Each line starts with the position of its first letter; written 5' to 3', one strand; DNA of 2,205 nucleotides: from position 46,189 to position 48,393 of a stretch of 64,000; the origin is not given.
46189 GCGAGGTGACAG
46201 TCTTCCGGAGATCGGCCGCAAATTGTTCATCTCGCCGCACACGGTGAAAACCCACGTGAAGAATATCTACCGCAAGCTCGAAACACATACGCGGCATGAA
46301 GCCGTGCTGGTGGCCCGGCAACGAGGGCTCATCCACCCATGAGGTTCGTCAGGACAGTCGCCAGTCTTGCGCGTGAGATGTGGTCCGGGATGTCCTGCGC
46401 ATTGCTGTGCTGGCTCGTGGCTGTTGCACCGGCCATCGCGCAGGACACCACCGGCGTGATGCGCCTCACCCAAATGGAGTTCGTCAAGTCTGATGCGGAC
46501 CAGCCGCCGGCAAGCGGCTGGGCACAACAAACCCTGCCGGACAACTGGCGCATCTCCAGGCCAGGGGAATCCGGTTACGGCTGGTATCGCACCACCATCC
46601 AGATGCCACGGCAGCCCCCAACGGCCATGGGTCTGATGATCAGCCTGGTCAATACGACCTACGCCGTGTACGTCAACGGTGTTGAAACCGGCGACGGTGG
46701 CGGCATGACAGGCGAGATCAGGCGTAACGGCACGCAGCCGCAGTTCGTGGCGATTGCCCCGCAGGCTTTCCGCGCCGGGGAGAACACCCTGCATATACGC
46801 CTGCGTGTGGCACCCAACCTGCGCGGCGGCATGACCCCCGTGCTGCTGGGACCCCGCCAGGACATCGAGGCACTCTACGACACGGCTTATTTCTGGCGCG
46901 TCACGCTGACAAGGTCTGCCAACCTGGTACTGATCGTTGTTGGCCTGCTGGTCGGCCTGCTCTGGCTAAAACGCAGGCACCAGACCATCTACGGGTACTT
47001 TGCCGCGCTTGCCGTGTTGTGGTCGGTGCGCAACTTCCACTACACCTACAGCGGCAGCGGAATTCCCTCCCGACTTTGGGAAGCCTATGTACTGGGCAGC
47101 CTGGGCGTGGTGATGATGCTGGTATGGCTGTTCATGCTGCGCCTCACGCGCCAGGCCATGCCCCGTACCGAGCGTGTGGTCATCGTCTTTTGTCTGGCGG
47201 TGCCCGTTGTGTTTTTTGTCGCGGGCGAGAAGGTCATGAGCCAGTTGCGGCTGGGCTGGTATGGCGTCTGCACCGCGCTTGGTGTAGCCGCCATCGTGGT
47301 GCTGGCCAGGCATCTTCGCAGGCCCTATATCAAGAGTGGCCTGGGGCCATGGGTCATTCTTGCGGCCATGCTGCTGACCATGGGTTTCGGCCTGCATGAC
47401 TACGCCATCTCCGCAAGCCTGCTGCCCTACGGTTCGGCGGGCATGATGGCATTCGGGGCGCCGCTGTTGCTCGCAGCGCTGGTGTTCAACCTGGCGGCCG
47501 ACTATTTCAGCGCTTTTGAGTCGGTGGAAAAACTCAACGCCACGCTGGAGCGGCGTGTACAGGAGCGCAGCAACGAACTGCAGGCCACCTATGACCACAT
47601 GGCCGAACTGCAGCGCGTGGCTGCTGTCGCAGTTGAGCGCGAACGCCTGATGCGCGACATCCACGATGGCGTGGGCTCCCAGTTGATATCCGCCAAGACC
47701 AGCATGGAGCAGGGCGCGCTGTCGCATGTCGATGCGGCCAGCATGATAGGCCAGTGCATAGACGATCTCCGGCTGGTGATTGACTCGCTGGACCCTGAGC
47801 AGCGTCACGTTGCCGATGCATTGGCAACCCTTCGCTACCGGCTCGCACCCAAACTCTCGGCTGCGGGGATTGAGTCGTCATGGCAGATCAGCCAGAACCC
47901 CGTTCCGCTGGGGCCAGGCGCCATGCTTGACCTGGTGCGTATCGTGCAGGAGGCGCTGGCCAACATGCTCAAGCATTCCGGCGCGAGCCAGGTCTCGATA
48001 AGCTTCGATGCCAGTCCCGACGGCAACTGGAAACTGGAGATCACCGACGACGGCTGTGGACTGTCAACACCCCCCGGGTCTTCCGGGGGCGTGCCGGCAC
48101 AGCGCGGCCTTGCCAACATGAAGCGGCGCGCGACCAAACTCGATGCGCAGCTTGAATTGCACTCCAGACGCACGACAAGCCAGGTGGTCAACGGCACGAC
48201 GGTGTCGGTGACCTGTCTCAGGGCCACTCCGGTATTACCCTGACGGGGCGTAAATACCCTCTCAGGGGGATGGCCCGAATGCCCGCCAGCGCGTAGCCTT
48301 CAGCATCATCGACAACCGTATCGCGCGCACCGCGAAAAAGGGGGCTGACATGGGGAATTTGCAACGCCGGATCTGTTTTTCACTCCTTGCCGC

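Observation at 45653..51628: Compact six-gene operon of uncharacterised exported and membrane proteins behind a 7TMR-DISM two-component system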

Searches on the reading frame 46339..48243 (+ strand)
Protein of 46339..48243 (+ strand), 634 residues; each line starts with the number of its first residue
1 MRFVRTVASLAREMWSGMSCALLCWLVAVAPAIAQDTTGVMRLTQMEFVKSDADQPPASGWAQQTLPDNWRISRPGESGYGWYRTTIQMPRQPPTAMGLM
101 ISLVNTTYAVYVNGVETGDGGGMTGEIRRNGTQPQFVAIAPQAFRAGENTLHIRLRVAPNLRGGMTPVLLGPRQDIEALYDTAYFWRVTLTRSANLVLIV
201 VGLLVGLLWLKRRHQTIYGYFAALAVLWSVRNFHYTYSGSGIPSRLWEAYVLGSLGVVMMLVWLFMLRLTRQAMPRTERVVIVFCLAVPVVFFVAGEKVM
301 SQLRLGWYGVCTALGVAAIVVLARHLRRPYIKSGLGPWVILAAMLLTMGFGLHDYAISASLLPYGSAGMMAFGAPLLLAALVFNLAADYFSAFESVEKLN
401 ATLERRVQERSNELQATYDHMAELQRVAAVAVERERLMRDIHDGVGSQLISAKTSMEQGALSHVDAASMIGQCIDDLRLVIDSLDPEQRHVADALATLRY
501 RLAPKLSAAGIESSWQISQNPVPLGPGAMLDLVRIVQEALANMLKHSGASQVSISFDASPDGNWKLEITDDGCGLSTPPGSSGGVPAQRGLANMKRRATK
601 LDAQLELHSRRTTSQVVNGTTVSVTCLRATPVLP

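Call 3: search_protein_families(library=pfam, proteins=[window:46339-48243:+], max_evalue=1)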
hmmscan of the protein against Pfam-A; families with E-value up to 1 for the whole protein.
window:46339-48243:+ (634 aa): 4 families
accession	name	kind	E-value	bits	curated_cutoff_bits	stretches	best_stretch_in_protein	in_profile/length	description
PF02518.31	HATPase_c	-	1.5e-09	38.7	26.4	1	531-625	5-106/111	Histidine kinase-, DNA gyrase B-, and HSP90-like ATPase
PF07730.19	HisKA_3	-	0.002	19.1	24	1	433-490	1-58/68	Histidine kinase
PF13581.12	HATPase_c_2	-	0.051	14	27.4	1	527-575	27-78/127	Histidine kinase-like ATPase domain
PF13364.12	BetaGal_ABD2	-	0.13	13.4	23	1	77-153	33-104/112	Beta-galactosidase second all-beta domain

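Call 4: search_protein_families(library=ncbifam, proteins=[window:46339-48243:+], max_evalue=1)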
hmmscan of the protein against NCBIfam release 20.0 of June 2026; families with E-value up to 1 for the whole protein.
window:46339-48243:+ (634 aa): 8 families
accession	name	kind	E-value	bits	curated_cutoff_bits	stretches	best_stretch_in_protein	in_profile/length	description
NF047786.1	his_kin_MadS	equivalog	6.8e-21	74.9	500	1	394-609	191-421/434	MadS family sensor histidine kinase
NF052443.1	SensHisKinMctS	equivalog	2.3e-17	62.5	700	1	425-614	241-440/457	two-component system sensor histidine kinase MctS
NF008649.0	PRK11644.1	equivalog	3.3e-14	52.5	408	1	409-625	277-493/499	signal transduction histidine-protein kinase/phosphatase UhpB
NF008184.0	PRK10935.1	equivalog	3.8e-14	52.2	553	1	524-625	464-556/565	nitrate/nitrite two-component system sensor histidine kinase NarQ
NF052531.1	Strep_LiaS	equivalog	2.6e-11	43.3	450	1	400-612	100-316/328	envelope stress sensor histidine kinase LiaS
NF007896.0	PRK10600.1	equivalog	4.4e-10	38.8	578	1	515-614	484-576/598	nitrate/nitrite two-component system sensor histidine kinase NarX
NF047322.1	HK_morpho_MacS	equivalog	7.5e-09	35.2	300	1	411-576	160-320/367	MacS family sensor histidine kinase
NF053512.1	nitric_RR_NosR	exception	0.01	14.9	400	1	395-425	137-167/422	response regulator c-di-GMP phosphodiesterase, NosR family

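Call 26: search_solved_structures(query=window:46339-48243:+, max_evalue=1)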
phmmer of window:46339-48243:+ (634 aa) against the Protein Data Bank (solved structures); distinct sequences matched with E-value up to 1: 6.
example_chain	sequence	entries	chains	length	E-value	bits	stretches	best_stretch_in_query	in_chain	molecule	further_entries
4gt8_A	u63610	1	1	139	0.0014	20.4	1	528-608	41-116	Sensor protein vraS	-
3zxo_A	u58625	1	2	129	0.0029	19.3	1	506-610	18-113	REDOX SENSOR HISTIDINE KINASE RESPONSE REGULATOR DEVS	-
8sbm_A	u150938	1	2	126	0.0052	18.5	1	507-608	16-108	GAF domain-containing protein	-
3zxq_A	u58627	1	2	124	0.0054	18.4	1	534-606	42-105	HYPOXIA SENSOR HISTIDINE KINASE RESPONSE REGULATOR DOST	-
7ssj_A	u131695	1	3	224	0.16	13.6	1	405-607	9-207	Sensor histidine kinase DesK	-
3gig_A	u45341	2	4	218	0.28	12.8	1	413-607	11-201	Sensor histidine kinase desK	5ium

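Call 38: search_protein_families(library=padloc, proteins=[window:46339-48243:+], max_evalue=0.1)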
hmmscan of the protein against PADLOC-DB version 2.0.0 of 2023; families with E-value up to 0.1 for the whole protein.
window:46339-48243:+ (634 aa): 0 families

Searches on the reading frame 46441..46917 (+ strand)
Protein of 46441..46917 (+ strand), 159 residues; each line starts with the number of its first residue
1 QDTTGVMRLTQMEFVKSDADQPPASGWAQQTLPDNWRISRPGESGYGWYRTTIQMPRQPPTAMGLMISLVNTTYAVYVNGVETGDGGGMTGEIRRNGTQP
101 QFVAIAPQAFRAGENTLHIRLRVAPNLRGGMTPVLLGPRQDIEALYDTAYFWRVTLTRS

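Call 70: search_solved_structures(query=A5, max_evalue=10, show_alignments=1)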
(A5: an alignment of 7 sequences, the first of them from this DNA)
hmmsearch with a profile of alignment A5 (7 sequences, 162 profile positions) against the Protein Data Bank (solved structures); distinct sequences matched with E-value up to 10: 72 (the best 60 are shown).
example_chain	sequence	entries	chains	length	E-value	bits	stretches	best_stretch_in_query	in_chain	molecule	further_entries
5uj6_A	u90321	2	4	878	2.4e-05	27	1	14-91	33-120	Glycosyl hydrolases family 2, sugar binding domain protein | Beta-galactosidase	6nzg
6d8g_A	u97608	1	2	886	2.6e-05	26.9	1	14-91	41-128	Glycosyl hydrolases family 2, sugar binding domain protein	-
6d50_A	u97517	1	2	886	2.6e-05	26.9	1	14-91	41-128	Glycosyl hydrolases family 2, sugar binding domain protein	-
8dhl_A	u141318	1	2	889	0.0016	21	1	21-94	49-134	Glycosyl hydrolase family 2, sugar binding domain protein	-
7kmm_A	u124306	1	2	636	0.0019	20.8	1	28-127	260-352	Sialic acid-specific 9-O-acetylesterase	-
6d1n_A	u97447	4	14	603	0.038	16.6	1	35-92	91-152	Beta-galactosidase/beta-glucuronidase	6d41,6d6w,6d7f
3ery_A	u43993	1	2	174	0.049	16.2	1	11-57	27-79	H-2 class I histocompatibility antigen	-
3e2h_A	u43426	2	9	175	0.049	16.2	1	11-57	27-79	H-2 class I histocompatibility antigen, L-D alpha chain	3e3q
2oi9_A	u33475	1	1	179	0.051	16.2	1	11-57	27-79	Major Histocompatibility Complex protein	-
3tf7_E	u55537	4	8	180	0.052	16.1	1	11-57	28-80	H2-Ld SBM2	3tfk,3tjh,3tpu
6d89_C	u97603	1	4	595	0.057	16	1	35-92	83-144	Beta-galactosidase/beta-glucuronidase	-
8d5q_C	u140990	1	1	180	0.058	16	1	11-57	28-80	H-2 class I histocompatibility antigen, L-D alpha chain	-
6t0q_A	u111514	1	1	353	0.061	15.9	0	53-104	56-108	Lectin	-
6l9k_A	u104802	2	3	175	0.062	15.9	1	11-57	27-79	H2-Ld a1a2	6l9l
6t1d_A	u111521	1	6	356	0.062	15.9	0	53-104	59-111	Lectin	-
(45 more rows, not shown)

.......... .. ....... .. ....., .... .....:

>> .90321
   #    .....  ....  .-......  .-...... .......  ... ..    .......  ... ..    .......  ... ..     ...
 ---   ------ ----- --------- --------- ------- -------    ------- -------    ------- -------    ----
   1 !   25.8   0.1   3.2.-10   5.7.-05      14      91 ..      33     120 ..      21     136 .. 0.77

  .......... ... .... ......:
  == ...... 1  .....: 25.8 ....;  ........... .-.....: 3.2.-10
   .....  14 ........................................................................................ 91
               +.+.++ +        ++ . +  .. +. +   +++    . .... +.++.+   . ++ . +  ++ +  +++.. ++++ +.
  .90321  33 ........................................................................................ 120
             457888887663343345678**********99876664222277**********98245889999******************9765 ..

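Call 71: search_protein_families(library=pfam, alignment_id=A5, max_evalue=10)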
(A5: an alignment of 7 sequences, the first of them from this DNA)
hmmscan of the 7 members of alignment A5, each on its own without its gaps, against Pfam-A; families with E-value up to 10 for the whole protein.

A. member 1, seq(159 aa): 2 families
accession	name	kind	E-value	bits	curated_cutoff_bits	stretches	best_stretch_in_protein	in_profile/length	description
PF13364.12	BetaGal_ABD2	-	0.012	16.8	23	1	42-119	32-104/112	Beta-galactosidase second all-beta domain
PF02837.24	Glyco_hydro_2_N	-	0.12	12.8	28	1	40-86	59-107/169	Glycosyl hydrolases family 2, sugar binding domain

B. families by the number of members that match (of 7 scanned): 5 families
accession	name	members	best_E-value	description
PF13364.12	BetaGal_ABD2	4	0.012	Beta-galactosidase second all-beta domain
PF21467.3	BetaGal_gal-bd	2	0.051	Beta-galactosidase, galactose-binding domain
PF03168.19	LEA_2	1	0.038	Late embryogenesis abundant protein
PF13385.13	Laminin_G_3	1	0.04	Concanavalin A-like lectin/glucanases superfamily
PF02837.24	Glyco_hydro_2_N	1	0.12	Glycosyl hydrolases family 2, sugar binding domain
